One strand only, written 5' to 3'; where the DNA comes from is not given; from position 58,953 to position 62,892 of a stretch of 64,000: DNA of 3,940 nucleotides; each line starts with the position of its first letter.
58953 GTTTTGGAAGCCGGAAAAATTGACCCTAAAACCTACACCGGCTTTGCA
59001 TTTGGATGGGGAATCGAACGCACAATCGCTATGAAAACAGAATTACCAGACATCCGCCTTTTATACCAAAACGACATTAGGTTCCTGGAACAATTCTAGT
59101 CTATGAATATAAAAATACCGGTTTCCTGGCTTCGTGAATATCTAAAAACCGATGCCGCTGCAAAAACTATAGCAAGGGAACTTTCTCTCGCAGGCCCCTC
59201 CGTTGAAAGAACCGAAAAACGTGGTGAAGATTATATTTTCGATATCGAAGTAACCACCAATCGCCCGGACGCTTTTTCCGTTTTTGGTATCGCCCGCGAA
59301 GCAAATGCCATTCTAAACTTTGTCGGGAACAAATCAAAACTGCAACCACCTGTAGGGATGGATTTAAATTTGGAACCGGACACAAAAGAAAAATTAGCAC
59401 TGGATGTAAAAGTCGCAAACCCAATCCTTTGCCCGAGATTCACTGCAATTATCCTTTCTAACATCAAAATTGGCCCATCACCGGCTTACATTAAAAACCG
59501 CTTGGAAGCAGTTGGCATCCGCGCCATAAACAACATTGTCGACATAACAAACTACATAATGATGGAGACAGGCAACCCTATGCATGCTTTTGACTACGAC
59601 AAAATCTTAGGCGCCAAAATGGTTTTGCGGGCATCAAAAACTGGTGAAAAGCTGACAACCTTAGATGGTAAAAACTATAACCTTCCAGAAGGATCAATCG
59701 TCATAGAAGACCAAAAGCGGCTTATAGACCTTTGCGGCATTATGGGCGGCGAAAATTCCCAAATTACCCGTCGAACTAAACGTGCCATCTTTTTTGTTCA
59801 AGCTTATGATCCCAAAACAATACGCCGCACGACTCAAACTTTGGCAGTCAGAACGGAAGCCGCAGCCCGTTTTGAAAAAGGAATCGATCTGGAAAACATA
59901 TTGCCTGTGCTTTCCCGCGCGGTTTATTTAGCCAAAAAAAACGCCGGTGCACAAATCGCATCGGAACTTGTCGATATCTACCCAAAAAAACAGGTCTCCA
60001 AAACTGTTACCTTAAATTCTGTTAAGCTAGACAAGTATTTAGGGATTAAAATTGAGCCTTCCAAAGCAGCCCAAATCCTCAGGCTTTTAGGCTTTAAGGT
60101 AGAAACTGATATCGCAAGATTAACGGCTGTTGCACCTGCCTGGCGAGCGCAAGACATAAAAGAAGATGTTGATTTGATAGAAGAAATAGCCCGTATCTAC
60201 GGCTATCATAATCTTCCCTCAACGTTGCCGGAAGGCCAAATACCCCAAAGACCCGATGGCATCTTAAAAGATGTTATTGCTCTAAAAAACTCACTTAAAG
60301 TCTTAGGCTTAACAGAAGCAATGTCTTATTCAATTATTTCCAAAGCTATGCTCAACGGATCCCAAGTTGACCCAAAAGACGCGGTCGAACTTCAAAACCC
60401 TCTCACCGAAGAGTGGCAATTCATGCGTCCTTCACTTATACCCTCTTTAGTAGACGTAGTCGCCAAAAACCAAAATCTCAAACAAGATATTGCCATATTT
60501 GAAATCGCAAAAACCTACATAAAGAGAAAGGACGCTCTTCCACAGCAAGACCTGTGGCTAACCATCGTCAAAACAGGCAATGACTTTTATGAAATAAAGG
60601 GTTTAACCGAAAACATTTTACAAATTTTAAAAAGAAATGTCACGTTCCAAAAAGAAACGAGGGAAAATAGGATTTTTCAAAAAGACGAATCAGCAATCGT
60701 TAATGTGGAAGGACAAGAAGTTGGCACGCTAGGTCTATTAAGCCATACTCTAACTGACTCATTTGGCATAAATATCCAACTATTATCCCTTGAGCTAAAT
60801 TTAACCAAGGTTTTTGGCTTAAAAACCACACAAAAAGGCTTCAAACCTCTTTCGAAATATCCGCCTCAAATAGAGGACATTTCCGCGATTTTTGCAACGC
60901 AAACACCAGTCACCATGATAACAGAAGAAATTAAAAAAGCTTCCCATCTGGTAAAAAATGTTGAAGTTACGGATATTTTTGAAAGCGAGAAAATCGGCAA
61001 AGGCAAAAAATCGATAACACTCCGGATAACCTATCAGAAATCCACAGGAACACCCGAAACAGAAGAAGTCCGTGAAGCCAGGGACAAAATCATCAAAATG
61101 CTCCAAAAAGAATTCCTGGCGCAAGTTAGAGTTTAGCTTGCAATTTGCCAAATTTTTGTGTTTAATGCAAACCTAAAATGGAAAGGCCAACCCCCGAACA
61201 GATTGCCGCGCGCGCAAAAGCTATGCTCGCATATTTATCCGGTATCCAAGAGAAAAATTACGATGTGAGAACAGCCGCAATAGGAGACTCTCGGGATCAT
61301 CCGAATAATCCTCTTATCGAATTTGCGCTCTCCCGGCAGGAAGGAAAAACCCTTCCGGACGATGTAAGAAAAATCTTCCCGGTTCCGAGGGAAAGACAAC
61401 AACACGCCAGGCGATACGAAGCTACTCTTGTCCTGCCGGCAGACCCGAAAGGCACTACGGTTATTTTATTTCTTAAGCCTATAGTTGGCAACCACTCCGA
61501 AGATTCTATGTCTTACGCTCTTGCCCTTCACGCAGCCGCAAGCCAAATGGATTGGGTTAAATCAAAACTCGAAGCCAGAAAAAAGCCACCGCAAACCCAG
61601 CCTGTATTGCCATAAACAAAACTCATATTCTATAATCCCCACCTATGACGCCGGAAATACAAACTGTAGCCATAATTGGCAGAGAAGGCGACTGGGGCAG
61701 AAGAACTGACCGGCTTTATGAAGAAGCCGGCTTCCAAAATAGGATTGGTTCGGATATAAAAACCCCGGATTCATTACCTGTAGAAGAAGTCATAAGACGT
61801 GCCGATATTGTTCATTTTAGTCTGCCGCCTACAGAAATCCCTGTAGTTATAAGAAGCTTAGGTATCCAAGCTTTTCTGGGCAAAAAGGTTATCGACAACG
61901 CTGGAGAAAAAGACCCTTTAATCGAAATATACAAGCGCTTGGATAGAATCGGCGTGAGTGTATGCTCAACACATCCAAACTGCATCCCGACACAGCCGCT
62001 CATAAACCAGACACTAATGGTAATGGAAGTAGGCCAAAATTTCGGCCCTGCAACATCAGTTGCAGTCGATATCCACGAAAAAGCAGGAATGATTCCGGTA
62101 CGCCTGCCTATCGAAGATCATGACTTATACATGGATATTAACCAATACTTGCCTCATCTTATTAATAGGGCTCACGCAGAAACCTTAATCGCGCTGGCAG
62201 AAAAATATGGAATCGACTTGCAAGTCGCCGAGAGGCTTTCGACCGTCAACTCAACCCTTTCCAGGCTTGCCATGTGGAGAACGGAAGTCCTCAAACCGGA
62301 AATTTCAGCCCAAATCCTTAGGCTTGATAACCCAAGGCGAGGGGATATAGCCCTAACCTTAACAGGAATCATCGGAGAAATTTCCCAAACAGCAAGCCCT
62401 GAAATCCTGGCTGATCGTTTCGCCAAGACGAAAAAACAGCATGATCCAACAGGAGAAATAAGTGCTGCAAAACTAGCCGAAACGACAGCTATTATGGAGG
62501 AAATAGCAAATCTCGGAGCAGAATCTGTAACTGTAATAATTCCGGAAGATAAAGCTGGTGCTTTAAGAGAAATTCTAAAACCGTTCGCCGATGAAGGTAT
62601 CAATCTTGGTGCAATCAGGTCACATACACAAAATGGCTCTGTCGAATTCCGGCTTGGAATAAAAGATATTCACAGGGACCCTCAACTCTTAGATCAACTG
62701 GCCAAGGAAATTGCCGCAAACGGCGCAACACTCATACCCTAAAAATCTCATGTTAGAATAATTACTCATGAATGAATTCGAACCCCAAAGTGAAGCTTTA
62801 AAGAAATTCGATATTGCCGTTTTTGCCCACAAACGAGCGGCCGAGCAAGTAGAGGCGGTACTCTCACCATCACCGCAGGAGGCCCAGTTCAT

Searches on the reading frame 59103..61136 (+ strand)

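Call 62: search_protein_families(library=pfam, proteins=[window:59103-61136:+], max_evalue=0.001)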
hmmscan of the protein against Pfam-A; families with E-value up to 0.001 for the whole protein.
window:59103-61136:+ (677 aa): 4 families
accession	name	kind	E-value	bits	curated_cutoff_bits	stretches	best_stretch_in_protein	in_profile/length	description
PF03483.22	B3_4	-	5.2e-58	195.9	29.3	1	110-281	2-173/174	B3/4 domain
PF17759.6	tRNA_synthFbeta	-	1.6e-38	132.8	22.4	1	371-567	1-214/214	Phenylalanyl tRNA synthetase beta chain CLM domain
PF03484.21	B5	-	9.3e-19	67.8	28.6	1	303-368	2-67/67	tRNA synthetase B5 domain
PF03147.19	FDX-ACB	-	3.1e-18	66.4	31.1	1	584-676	1-94/94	Ferredoxin-fold anticodon binding domain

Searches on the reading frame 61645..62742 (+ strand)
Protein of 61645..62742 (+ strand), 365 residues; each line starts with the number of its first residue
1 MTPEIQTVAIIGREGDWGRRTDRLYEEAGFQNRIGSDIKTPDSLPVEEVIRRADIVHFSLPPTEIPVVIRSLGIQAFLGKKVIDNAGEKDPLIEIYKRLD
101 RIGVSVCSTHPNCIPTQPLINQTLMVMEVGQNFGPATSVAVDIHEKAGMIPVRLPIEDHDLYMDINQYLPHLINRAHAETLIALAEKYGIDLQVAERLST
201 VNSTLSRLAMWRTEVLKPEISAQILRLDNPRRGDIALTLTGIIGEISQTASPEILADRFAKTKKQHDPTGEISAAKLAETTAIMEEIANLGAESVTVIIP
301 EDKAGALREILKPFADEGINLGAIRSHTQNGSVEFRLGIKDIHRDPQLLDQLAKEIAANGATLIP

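Call 62: search_protein_families(library=pfam, proteins=[window:61645-62742:+], max_evalue=0.001)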
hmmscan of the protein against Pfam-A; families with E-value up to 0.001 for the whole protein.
window:61645-62742:+ (365 aa): 1 family
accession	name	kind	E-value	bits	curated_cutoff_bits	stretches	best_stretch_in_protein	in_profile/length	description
PF01842.31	ACT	-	1.1e-06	28.7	27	1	300-355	8-64/66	ACT domain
